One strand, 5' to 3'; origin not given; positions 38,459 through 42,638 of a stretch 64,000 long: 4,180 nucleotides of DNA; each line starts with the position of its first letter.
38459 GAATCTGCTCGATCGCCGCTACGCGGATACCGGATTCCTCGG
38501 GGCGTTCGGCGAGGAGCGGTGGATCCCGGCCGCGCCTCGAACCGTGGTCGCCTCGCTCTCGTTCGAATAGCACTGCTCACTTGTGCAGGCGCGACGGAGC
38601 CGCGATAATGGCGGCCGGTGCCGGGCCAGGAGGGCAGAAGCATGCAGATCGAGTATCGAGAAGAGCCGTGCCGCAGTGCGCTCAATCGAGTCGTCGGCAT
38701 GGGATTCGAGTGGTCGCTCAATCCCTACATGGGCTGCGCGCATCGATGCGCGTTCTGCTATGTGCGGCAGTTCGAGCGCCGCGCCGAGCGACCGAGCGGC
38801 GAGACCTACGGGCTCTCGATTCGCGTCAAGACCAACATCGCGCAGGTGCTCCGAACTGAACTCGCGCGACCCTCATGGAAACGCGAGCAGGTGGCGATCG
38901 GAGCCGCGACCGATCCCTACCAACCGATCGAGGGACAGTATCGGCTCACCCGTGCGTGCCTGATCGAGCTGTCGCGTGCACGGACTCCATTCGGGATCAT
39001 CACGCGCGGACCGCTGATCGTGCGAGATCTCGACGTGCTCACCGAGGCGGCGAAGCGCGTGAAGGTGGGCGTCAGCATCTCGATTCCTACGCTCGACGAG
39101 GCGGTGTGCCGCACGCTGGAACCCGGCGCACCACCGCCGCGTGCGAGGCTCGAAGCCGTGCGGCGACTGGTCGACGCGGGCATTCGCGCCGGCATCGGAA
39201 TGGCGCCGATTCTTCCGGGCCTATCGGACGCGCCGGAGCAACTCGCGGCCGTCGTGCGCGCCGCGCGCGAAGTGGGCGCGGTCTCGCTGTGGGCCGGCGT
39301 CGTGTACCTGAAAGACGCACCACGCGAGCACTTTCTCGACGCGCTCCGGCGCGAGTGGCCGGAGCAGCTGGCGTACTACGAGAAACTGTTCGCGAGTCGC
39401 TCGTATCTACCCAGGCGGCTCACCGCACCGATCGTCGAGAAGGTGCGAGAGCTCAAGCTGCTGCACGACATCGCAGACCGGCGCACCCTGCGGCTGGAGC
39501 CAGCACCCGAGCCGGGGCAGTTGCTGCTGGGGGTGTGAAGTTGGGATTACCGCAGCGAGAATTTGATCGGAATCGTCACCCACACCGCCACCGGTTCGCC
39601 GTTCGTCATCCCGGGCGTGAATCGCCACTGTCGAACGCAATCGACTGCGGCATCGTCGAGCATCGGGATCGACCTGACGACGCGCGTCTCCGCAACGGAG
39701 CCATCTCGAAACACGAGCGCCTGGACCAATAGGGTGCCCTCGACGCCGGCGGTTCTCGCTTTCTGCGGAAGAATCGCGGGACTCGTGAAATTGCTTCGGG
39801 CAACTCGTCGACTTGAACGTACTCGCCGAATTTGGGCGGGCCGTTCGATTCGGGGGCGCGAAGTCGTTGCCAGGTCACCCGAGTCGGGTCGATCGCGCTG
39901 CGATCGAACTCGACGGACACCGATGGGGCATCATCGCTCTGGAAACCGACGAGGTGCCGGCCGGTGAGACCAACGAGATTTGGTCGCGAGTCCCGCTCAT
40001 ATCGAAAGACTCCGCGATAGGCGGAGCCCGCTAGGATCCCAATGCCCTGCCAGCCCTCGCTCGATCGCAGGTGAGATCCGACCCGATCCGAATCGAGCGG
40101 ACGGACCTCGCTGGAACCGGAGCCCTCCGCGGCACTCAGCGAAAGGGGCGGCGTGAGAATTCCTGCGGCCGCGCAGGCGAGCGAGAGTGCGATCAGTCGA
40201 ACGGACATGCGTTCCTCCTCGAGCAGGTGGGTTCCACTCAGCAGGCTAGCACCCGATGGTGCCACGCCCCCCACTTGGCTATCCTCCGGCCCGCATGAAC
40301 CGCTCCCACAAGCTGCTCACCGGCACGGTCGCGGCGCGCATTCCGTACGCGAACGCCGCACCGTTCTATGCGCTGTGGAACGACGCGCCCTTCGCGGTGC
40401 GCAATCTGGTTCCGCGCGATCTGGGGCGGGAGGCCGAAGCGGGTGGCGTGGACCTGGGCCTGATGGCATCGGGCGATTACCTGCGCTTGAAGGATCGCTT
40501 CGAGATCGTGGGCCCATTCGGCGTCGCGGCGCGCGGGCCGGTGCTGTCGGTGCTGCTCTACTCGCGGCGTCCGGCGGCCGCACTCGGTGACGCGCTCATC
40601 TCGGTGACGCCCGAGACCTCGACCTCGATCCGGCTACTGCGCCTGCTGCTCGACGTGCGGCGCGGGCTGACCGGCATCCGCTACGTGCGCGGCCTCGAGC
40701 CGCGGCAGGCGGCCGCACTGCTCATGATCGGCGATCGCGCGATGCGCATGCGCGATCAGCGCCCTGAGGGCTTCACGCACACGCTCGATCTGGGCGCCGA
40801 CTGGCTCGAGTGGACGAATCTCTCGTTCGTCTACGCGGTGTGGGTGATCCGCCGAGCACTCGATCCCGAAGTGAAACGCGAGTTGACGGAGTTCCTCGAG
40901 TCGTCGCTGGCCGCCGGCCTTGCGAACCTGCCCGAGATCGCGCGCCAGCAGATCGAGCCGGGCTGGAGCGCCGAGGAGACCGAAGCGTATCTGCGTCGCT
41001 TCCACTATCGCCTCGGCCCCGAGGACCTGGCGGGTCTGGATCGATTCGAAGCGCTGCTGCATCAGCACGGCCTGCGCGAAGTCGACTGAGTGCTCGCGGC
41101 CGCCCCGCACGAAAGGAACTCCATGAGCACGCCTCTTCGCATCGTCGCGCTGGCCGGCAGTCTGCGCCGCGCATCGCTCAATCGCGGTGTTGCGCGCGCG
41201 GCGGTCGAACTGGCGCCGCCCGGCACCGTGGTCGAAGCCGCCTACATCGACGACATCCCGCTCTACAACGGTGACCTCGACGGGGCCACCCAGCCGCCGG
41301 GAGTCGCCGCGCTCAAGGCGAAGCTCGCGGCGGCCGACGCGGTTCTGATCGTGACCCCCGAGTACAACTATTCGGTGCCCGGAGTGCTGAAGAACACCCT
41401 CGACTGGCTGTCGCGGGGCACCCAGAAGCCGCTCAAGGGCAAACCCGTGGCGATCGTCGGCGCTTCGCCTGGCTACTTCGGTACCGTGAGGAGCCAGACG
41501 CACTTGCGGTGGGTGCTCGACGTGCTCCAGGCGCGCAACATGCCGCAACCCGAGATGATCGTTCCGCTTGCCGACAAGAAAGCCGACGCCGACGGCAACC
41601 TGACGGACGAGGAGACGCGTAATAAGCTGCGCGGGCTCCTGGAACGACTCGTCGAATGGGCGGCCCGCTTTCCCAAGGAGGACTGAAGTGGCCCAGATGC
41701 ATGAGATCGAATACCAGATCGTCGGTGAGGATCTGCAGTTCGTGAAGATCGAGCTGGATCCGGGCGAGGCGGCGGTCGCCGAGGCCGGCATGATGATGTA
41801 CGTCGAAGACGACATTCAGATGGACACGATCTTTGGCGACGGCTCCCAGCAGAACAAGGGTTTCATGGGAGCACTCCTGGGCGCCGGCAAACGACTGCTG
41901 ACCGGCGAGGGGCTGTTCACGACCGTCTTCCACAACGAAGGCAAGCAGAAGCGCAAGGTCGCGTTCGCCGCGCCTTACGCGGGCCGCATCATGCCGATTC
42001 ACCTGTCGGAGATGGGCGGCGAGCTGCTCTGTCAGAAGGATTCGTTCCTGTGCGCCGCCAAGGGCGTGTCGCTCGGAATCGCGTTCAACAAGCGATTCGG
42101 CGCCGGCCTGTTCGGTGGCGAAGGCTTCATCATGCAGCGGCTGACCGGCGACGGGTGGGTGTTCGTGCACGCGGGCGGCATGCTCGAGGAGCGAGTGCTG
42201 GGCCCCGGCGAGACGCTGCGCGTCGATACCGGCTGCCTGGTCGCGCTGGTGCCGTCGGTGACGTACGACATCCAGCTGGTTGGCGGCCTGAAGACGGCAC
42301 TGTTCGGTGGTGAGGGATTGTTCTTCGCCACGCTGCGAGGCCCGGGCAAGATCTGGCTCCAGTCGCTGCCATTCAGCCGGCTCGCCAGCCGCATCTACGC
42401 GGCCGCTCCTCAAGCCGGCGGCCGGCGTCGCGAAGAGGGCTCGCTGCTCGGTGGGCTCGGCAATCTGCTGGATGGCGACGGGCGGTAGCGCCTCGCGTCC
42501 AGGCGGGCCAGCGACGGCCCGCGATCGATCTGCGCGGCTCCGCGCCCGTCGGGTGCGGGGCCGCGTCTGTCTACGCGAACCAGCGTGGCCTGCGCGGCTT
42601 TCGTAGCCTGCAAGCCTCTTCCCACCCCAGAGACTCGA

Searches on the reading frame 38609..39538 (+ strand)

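Call 54: search_protein_families(library=pfam, proteins=[window:38609-39538:+], max_evalue=0.001)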
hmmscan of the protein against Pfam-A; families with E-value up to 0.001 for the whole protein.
window:38609-39538:+ (309 aa): 1 family
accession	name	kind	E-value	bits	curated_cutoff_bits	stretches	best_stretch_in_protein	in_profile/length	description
PF04055.27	Radical_SAM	-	1.2e-14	55.3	29.5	1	38-212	2-162/166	Radical SAM superfamily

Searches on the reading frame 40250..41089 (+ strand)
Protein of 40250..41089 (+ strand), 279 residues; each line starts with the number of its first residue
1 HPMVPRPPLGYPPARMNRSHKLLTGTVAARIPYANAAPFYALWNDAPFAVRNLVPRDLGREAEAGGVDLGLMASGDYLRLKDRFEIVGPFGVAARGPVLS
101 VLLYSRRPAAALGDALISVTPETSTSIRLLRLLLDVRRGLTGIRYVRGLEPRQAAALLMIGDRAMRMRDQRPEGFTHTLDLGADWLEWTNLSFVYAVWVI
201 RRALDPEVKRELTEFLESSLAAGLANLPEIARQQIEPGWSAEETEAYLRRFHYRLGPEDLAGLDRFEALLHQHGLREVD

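Call 13: search_protein_families(library=pfam, proteins=[window:40250-41089:+], max_evalue=0.001)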
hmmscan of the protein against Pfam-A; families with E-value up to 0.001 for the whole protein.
window:40250-41089:+ (279 aa): 1 family
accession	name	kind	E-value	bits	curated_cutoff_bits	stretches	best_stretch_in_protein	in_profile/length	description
PF02621.19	VitK2_biosynth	-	3.2e-46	158.3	26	1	29-270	4-250/252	Menaquinone biosynthesis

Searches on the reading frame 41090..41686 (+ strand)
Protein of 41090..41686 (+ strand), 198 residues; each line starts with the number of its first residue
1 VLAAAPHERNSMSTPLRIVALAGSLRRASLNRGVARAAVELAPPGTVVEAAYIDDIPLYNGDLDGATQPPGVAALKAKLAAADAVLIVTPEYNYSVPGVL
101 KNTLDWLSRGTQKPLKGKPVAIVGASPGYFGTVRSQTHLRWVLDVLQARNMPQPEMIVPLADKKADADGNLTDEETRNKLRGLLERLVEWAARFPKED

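Call 13: search_protein_families(library=pfam, proteins=[window:41090-41686:+], max_evalue=0.001)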
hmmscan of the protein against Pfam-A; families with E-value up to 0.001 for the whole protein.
window:41090-41686:+ (198 aa): 2 families
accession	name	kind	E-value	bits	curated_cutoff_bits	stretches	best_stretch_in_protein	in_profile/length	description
PF03358.20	FMN_red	-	4.4e-40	137.2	24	1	17-160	2-149/152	NADPH-dependent FMN reductase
PF02525.22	Flavodoxin_2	-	1.4e-08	35.1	27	1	29-129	15-137/198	Flavodoxin-like fold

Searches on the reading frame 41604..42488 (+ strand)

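Call 13: search_protein_families(library=pfam, proteins=[window:41604-42488:+], max_evalue=0.001)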
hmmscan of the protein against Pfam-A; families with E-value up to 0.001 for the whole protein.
window:41604-42488:+ (294 aa): 1 family
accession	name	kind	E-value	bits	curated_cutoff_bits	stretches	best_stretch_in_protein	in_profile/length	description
PF01987.23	AIM24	-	5.6e-70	235.7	25.7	1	37-255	1-205/205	Mitochondrial biogenesis AIM24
